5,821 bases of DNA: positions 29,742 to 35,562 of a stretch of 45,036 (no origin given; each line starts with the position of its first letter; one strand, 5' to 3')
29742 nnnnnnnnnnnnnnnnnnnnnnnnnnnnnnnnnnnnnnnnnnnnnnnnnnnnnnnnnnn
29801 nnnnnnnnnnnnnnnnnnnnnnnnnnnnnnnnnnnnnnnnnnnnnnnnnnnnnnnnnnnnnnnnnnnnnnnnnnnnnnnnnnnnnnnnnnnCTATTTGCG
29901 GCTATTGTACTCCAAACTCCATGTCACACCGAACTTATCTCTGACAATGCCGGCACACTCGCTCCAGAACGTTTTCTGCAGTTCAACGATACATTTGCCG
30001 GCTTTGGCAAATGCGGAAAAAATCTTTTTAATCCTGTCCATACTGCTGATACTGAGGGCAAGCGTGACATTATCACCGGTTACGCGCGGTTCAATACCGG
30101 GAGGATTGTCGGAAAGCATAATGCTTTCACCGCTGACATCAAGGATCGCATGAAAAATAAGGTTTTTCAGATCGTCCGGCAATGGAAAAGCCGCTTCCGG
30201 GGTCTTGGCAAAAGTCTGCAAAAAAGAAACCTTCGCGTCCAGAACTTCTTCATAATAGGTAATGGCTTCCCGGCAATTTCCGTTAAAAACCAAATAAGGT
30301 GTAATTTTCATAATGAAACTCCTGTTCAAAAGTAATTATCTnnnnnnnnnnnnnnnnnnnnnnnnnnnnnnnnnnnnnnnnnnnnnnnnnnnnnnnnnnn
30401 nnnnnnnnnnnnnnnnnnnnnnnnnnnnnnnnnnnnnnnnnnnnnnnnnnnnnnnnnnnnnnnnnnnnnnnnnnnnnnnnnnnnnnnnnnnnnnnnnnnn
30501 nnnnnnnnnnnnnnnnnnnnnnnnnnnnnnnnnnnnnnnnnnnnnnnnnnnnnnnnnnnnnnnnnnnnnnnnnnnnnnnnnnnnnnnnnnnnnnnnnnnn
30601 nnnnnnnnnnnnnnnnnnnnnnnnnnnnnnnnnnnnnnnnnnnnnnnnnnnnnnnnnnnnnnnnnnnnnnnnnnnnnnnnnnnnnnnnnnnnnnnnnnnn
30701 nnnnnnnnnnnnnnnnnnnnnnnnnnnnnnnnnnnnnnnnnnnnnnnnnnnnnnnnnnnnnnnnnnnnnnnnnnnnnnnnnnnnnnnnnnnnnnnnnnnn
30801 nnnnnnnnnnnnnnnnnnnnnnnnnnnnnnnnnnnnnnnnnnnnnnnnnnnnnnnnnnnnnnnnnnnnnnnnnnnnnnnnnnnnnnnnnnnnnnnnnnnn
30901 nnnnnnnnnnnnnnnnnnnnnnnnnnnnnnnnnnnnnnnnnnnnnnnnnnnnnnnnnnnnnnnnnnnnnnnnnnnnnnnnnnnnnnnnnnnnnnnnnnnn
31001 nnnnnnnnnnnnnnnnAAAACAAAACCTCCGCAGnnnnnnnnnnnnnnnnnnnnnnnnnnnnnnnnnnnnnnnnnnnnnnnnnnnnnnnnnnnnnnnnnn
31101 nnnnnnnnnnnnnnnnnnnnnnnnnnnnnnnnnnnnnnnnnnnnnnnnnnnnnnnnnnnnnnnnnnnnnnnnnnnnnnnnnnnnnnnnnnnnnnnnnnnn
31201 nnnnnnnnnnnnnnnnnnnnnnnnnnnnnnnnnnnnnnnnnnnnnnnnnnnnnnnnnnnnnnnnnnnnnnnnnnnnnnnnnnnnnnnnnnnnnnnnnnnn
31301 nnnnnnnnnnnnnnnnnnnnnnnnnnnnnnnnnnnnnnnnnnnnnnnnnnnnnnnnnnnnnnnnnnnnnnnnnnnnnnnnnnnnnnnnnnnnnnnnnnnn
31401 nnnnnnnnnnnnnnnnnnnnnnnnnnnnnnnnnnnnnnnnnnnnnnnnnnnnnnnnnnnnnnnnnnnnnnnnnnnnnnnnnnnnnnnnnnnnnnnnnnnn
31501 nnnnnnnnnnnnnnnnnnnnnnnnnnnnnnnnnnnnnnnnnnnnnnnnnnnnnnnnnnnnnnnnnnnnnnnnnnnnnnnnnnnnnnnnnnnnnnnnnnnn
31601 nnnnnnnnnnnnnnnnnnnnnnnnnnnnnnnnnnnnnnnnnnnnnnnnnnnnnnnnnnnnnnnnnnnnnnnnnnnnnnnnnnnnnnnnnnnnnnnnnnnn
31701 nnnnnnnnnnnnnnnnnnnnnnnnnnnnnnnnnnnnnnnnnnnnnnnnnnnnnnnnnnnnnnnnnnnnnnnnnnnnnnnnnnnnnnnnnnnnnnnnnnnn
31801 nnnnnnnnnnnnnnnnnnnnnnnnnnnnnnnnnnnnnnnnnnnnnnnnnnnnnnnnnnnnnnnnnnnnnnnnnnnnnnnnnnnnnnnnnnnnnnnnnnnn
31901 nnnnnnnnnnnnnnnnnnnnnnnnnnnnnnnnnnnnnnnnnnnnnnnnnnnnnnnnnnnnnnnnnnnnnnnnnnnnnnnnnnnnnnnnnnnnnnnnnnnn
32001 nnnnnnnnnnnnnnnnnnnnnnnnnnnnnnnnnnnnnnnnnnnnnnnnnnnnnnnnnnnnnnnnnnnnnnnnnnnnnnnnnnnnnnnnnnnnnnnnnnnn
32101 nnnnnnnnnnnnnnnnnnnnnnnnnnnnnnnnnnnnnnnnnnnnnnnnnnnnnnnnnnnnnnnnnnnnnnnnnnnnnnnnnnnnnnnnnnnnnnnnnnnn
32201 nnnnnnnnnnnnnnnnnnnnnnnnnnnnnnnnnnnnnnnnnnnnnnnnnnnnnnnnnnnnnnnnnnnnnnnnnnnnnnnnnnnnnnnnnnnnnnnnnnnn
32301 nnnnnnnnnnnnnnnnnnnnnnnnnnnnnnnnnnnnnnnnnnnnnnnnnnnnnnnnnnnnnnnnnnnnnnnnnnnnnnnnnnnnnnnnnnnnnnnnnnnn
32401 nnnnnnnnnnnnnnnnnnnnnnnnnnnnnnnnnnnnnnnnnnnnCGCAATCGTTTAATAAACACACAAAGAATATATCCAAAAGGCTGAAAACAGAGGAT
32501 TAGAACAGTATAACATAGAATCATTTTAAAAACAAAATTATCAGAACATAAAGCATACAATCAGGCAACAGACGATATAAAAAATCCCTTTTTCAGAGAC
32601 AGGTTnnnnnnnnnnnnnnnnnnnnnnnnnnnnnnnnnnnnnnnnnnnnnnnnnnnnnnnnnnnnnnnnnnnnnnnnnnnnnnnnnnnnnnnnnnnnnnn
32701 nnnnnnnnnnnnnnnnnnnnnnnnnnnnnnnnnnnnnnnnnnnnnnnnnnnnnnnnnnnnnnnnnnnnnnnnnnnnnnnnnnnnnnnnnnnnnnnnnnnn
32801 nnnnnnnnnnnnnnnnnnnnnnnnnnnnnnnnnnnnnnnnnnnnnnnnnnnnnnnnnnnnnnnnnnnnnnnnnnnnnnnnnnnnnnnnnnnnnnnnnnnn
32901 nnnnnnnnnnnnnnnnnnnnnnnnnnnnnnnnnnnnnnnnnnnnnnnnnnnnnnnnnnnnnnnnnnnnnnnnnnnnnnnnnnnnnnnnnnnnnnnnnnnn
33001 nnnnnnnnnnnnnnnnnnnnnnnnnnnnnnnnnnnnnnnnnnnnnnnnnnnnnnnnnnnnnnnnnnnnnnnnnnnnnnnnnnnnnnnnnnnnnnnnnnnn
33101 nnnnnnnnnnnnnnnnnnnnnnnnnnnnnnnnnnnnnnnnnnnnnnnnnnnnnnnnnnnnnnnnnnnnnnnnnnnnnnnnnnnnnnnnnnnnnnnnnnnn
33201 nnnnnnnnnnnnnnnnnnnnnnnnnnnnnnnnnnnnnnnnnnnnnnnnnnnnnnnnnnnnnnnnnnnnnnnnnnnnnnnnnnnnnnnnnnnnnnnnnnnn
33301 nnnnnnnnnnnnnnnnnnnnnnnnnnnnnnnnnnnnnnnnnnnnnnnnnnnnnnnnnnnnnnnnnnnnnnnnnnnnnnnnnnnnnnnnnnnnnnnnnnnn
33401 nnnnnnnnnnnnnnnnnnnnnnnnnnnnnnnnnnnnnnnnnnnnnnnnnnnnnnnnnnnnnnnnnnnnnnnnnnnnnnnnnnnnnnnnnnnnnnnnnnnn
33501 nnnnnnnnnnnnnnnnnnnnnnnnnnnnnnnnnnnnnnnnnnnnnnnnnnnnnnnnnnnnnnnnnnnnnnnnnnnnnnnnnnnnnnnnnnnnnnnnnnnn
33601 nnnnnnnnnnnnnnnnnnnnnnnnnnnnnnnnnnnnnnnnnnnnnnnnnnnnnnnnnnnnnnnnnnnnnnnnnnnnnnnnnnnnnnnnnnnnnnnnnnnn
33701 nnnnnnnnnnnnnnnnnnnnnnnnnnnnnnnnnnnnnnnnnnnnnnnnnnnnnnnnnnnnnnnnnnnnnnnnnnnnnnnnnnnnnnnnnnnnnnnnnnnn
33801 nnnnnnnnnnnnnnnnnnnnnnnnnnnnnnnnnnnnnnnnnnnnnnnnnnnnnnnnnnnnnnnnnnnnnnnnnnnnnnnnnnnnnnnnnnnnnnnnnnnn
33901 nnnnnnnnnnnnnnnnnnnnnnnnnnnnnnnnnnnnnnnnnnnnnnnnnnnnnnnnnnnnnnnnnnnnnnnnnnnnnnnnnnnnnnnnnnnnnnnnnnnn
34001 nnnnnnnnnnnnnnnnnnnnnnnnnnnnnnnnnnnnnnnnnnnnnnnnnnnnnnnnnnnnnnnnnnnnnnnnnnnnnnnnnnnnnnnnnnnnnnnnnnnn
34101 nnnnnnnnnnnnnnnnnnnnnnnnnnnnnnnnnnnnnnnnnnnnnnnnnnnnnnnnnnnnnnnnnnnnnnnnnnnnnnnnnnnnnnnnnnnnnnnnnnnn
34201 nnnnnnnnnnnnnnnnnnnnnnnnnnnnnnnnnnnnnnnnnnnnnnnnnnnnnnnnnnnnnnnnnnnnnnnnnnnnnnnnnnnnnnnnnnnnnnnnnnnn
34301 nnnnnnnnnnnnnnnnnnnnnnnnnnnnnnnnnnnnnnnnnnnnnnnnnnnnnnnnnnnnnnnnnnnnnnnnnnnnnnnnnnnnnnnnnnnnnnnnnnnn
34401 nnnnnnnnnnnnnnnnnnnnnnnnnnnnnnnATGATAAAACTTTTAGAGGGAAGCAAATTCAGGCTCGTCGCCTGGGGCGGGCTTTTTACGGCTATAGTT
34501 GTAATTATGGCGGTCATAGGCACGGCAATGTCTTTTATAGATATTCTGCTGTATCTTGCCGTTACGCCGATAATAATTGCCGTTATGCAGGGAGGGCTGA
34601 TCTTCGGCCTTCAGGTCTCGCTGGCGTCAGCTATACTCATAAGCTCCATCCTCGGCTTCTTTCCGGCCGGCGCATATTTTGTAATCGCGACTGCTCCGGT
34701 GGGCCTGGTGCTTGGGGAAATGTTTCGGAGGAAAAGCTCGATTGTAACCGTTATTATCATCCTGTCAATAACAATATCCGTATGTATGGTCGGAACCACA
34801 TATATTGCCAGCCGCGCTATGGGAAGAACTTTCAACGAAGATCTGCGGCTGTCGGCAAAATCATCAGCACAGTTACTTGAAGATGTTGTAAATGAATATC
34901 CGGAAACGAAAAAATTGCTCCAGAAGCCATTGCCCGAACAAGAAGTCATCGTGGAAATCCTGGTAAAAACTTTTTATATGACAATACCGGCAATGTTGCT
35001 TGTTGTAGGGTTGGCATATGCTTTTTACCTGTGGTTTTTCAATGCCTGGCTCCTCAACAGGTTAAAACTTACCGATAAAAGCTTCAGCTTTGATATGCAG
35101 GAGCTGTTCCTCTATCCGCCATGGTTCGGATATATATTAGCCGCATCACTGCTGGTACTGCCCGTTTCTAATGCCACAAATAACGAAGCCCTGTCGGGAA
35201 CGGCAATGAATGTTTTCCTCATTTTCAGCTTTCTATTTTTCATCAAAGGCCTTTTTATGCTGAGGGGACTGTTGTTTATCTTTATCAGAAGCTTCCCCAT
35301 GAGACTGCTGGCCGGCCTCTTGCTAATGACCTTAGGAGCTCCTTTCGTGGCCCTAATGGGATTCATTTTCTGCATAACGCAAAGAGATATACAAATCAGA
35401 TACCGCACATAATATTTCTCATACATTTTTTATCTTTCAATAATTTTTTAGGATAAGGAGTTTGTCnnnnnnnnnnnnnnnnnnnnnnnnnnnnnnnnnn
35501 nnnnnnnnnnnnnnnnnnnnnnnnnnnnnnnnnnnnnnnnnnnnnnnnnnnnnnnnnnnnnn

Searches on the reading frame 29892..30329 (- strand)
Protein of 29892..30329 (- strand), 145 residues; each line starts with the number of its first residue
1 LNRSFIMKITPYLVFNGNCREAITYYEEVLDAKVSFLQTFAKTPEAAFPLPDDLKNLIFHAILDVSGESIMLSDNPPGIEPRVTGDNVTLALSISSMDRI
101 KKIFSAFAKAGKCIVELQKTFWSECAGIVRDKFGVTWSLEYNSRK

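Call 72: search_protein_families(library=pfam, proteins=[window:29892-30329:-], max_evalue=0.00001)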
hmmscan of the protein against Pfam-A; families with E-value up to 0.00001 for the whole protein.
window:29892-30329:- (145 aa): 2 families
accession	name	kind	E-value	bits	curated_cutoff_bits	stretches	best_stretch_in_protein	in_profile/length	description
PF00903.31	Glyoxalase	-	6e-10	40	20.6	1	9-138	2-120/121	Glyoxalase/Bleomycin resistance protein/Dioxygenase superfamily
PF06983.19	3-dmu-9_3-mt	-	3.4e-09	37.7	24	1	8-138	2-114/116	3-demethylubiquinone-9 3-methyltransferase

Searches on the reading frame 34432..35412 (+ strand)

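Call 72: search_protein_families(library=pfam, proteins=[window:34432-35412:+], max_evalue=0.00001)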
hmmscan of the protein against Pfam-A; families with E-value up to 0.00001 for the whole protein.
window:34432-35412:+ (326 aa): 1 family
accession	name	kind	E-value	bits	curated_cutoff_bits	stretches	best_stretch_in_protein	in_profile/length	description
PF09991.14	DUF2232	-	5e-16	59.2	27.8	1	21-312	1-288/290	Predicted membrane protein (DUF2232)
